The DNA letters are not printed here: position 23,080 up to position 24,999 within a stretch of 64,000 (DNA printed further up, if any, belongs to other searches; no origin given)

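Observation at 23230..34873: Two paralogous secreted patatin-like phospholipases with C-terminal beta-rich domains, 8 kb apart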

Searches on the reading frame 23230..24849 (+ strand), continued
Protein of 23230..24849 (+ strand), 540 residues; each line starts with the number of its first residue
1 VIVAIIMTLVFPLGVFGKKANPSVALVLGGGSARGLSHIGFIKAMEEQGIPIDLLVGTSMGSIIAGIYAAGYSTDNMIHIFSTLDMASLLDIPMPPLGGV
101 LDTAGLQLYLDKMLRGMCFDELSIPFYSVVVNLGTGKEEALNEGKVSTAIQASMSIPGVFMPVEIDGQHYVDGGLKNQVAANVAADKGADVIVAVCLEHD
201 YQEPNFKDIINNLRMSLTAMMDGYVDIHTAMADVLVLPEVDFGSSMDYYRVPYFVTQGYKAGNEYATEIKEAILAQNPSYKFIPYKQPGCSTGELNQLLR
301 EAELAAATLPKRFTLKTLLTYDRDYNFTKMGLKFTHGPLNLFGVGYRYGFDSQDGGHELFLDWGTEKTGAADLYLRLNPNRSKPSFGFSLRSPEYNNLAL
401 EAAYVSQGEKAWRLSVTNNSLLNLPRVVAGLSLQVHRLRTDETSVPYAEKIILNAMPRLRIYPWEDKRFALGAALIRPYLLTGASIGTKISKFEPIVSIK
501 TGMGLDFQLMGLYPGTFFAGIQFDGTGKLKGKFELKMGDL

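Call 69: find_homologous_proteins(query=P0093, max_evalue=1e-40)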
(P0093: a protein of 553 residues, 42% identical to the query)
Query P0093 (553 aa): 168 proteins with E <= 1e-40 among 8000 candidates; the best 120 are listed.
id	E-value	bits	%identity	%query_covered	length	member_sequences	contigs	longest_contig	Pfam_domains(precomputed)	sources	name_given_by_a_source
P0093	0.0e+0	1247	100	100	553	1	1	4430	PF01734.28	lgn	-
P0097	3.4e-284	962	74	100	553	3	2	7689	PF01734.28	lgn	-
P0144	1.5e-225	768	63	98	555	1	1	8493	PF01734.28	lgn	-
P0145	7.4e-173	594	52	97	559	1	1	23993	PF01734.28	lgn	-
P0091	7.8e-160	551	51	98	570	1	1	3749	PF01734.28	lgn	-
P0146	2.2e-142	494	47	95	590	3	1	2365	PF01734.28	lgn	-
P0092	3.8e-133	463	43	94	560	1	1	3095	PF01734.28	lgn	-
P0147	1.0e-132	462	44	98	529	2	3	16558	PF01734.28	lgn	-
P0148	4.8e-132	460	41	97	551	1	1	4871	PF01734.28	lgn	-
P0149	1.6e-130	454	43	98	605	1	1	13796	PF01734.28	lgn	-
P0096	1.1e-127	445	45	98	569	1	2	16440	PF01734.28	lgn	-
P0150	9.2e-125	435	45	99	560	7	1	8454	PF01734.28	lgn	-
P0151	1.1e-124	435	41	99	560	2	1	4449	PF01734.28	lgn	-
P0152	1.5e-124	435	43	96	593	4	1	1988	PF01734.28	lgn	-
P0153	5.7e-124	433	42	96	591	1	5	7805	PF01734.28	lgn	-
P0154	2.5e-122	427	43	95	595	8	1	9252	PF01734.28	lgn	-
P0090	6.8e-122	426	45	95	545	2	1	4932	PF01734.28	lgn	-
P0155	1.1e-120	422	41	98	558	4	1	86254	PF01734.28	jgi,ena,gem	-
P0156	7.1e-120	419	41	96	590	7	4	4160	PF01734.28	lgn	-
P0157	1.2e-119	419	41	96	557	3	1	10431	PF01734.28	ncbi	ncbi:MAG TPA: patatin-like phospholipase family protein [Limnochordales bacterium]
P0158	2.5e-119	418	43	97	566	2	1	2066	PF01734.28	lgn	-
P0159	3.1e-118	414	43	95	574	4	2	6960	PF01734.28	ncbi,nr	ncbi:MAG TPA: patatin-like phospholipase family protein [Limnochordales bacterium]|nr:patatin-like p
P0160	3.9e-118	414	41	98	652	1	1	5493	PF01734.28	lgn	-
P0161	1.5e-117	412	40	96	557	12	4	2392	PF01734.28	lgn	-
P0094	5.5e-117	410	41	95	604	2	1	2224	PF01734.28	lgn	-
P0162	1.2e-116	409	43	94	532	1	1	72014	PF01734.28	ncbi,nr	ncbi:MAG: patatin-like phospholipase family protein, partial [Firmicutes bacterium]|nr:patatin-like 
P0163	9.5e-116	406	42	95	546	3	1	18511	PF01734.28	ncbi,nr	ncbi:MAG: hypothetical protein BAA04_08720 [Firmicutes bacterium ZCTH02-B6]|nr:MAG: hypothetical pro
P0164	1.0e-114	402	42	94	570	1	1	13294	PF01734.28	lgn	-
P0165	1.2e-114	402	41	96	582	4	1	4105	PF01734.28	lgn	-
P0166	1.5e-111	392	41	95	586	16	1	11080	PF01734.28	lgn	-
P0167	2.5e-107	378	39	95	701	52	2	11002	PF01734.28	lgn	-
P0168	1.1e-101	359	40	97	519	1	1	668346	PF01734.28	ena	-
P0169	2.1e-101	358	39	95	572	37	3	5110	PF01734.28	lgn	-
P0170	5.9e-98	347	38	100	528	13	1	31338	PF01734.28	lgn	-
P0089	7.9e-98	347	39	97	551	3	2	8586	PF01734.28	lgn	-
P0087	1.4e-93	333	38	97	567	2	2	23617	PF01734.28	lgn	-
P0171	4.2e-91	324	39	95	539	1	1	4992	PF01734.28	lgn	-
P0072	3.3e-90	321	37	94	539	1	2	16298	PF01734.28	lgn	-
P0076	3.6e-90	321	48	57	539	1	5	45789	PF01734.28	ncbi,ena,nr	ncbi:MAG TPA: hypothetical protein DDW87_12125 [Firmicutes bacterium]|nr:hypothetical protein [Bacil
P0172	1.9e-89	319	47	56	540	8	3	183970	PF01734.28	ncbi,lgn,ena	-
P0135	1.5e-87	313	36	95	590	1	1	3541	PF01734.28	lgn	-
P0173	1.6e-87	313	50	58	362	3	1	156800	PF01734.28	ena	-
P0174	2.3e-87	312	36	93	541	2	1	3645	PF01734.28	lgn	-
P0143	4.5e-86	308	48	52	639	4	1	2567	PF01734.28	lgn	-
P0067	1.3e-85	306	34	98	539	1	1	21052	PF01734.28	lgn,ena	-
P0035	2.7e-85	305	36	92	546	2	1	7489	PF01734.28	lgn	-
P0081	3.5e-85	305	51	50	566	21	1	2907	PF01734.28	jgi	jgi:NTE family protein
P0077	4.7e-85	304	36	98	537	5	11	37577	PF01734.28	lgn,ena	-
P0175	1.3e-84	303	45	59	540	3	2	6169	PF01734.28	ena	-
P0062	1.4e-84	303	45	57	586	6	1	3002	PF01734.28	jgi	jgi:NTE family protein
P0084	2.1e-84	302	35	95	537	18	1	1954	PF01734.28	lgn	-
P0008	3.0e-84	302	43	61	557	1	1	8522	PF01734.28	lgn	-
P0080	3.6e-84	301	46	58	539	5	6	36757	PF01734.28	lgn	-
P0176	5.9e-84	301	45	58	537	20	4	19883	PF01734.28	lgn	-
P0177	5.9e-84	301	45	59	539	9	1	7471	PF01734.28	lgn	-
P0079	6.2e-84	301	46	55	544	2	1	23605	PF01734.28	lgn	-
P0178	7.5e-84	300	45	59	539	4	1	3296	PF01734.28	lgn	-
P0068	9.1e-84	300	46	60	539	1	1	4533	PF01734.28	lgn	-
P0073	1.5e-83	299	44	59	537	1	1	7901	PF01734.28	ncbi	-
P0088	1.7e-83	299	51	50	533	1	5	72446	PF01734.28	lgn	-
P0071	1.7e-83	299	36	92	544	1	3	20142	PF01734.28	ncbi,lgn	-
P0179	3.0e-83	298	36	97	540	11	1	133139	PF01734.28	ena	-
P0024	3.7e-83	298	47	57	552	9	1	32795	PF01734.28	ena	-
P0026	7.0e-83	297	47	57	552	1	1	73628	PF01734.28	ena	-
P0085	1.7e-82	296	34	97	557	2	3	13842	PF01734.28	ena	-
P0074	2.6e-82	295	45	60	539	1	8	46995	PF01734.28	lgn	-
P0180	3.4e-82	295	45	60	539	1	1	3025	PF01734.28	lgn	-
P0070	3.4e-82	295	36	94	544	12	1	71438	PF01734.28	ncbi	-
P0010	5.3e-82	294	44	61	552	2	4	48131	PF01734.28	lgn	-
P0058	6.9e-82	294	36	95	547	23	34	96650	PF01734.28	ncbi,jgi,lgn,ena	ncbi:MAG: patatin-like phospholipase family protein [Limnochordia bacterium]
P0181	7.5e-82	294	46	55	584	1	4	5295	PF01734.28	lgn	-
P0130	1.4e-81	293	45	57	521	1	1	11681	PF01734.28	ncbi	-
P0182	1.7e-81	293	46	60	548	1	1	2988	PF01734.28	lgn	-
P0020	2.1e-81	292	47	57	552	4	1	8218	PF01734.28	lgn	-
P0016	2.7e-81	292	36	95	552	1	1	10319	PF01734.28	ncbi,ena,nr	ncbi:MAG TPA: patatin-like phospholipase family protein [Limnochordia bacterium]|nr:patatin-like pho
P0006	3.3e-81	292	43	61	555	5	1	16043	PF01734.28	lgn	-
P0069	5.4e-81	291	35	99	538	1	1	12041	PF01734.28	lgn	-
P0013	6.5e-81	291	45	61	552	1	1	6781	PF01734.28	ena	-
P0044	7.1e-81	291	46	59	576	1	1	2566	PF01734.28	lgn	-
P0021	5.1e-80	288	46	59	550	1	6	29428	PF01734.28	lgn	-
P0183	8.8e-80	287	33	99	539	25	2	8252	PF01734.28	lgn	-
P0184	9.8e-80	287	49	48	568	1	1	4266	PF01734.28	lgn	-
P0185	1.5e-79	286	35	98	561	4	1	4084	PF01734.28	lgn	-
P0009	2.5e-79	286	45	59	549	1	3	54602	PF01734.28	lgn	-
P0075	7.4e-79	284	43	61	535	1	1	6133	PF01734.28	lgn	-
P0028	2.7e-78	282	34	94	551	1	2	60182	PF01734.28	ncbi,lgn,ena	-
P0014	4.1e-78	282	43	60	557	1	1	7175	PF01734.28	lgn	-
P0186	5.0e-78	281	42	59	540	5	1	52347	PF01734.28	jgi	-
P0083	5.8e-78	281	41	60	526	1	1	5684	PF01734.28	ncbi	-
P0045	6.5e-78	281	44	59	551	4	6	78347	PF01734.28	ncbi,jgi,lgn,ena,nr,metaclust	ncbi:MAG: patatin-like phospholipase family protein [Firmicutes bacterium]|nr:patatin-like phospholi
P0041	8.7e-78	280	34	94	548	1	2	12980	PF01734.28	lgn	-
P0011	2.0e-77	279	44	59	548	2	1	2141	PF01734.28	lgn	-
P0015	4.2e-77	278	35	95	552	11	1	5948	PF01734.28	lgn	-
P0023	4.7e-77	278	44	59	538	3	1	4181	PF01734.28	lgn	-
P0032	6.0e-77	278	43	60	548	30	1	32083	PF01734.28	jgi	-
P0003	8.1e-77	277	44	60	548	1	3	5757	PF01734.28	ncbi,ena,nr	ncbi:MAG: patatin-like phospholipase family protein [Firmicutes bacterium]|nr:patatin-like phospholi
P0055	9.2e-77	277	43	56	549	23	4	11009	PF01734.28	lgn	-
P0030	1.2e-76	277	45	61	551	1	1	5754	PF01734.28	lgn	-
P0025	2.1e-76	276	43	60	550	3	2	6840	PF01734.28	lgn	-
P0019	7.5e-76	274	43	61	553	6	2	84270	PF01734.28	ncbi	-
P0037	9.2e-76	274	44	57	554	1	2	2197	PF01734.28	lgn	-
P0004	1.1e-75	274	44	59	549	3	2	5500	PF01734.28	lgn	-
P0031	6.8e-75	271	34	92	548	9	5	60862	PF01734.28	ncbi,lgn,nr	ncbi:MAG: patatin-like phospholipase family protein [Firmicutes bacterium]|nr:patatin-like phospholi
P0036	6.8e-75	271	44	56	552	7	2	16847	PF01734.28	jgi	-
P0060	2.6e-74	269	42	59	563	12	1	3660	PF01734.28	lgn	-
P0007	8.9e-74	267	34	93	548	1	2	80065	PF01734.28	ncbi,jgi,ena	jgi:NTE family protein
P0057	1.9e-73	266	42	57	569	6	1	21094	PF01734.28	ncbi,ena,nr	ncbi:MAG TPA: patatin-like phospholipase family protein [Firmicutes bacterium]|nr:patatin-like phosp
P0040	2.7e-73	266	37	74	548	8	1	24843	PF01734.28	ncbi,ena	ncbi:MAG: patatin-like phospholipase family protein [Limnochordia bacterium]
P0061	1.8e-72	263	41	60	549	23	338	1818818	PF01734.28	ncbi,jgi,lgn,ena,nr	ncbi:MAG: patatin-like phospholipase family protein [Limnochordia bacterium]|jgi:NTE family protein|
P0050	4.5e-72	262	34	93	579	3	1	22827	PF01734.28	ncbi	-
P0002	6.9e-72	261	35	90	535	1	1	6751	PF01734.28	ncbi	-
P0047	8.1e-71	257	32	97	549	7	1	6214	PF01734.28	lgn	-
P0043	5.6e-70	255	39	60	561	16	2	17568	PF01734.28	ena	-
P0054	1.8e-69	253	39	60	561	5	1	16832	PF01734.28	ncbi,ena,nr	ncbi:MAG TPA: patatin-like phospholipase family protein [Firmicutes bacterium]|nr:patatin-like phosp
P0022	6.1e-69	251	32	98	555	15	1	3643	PF01734.28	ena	-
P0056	9.4e-68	247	40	58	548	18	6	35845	PF01734.28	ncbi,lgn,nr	ncbi:MAG TPA: patatin-like phospholipase family protein [Firmicutes bacterium]|nr:patatin-like phosp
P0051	1.1e-67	247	40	60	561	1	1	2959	PF01734.28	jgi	jgi:NTE family protein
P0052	1.4e-67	247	40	60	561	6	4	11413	PF01734.28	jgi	-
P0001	3.9e-67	245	42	57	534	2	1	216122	PF01734.28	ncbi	-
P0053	1.2e-66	244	32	94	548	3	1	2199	PF01734.28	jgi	jgi:NTE family protein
